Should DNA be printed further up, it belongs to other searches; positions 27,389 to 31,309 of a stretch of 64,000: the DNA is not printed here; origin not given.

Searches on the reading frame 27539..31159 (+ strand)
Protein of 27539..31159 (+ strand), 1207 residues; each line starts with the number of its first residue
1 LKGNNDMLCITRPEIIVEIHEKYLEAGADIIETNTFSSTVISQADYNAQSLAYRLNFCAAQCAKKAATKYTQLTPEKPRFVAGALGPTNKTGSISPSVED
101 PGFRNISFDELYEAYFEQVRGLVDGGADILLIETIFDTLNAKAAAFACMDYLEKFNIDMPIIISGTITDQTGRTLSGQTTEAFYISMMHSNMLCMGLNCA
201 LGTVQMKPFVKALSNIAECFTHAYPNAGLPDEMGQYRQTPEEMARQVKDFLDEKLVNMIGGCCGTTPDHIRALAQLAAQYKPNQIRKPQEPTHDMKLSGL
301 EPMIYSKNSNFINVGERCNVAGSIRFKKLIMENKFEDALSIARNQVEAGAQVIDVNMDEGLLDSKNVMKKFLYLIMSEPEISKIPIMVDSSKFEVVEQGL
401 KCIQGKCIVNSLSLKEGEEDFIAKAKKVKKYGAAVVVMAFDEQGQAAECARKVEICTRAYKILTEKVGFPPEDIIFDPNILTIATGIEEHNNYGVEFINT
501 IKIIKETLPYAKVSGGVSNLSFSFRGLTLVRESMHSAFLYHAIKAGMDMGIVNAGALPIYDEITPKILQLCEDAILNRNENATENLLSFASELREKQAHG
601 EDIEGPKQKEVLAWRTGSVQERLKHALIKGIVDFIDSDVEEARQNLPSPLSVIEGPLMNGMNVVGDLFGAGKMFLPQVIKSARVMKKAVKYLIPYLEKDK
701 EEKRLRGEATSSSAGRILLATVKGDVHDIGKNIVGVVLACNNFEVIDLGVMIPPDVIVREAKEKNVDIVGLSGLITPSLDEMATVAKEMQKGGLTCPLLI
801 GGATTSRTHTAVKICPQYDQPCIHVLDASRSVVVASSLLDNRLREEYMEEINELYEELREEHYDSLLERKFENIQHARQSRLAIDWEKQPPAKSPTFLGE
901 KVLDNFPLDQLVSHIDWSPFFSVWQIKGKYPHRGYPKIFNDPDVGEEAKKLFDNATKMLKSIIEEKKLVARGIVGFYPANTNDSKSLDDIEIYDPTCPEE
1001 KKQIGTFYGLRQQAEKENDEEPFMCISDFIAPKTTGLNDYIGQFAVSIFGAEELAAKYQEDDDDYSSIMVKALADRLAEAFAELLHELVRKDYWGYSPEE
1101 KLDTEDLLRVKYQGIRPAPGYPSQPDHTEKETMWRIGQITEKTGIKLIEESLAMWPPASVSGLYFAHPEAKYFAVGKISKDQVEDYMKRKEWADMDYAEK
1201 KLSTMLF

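Call 25: search_protein_families(library=pfam, proteins=[window:27539-31159:+], max_evalue=0.001)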
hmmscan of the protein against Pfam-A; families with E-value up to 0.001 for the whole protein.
window:27539-31159:+ (1207 aa): 5 families
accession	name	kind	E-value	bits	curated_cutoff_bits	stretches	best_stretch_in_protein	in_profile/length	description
PF02965.22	Met_synt_B12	-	7.4e-115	383.5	25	1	908-1191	2-273/273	Vitamin B12 dependent methionine synthase, activation domain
PF02574.22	S-methyl_trans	-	5.5e-87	292.7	22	1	4-275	23-281/283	Homocysteine S-methyltransferase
PF00809.28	Pterin_bind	-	7e-61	206.4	25.5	1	315-553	1-244/244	Pterin binding enzyme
PF02607.22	B12-binding_2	-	1.8e-25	89.3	23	1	619-692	1-73/74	B12 binding domain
PF02310.24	B12-binding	-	3.3e-19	69.3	32.1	1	715-806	1-92/121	B12 binding domain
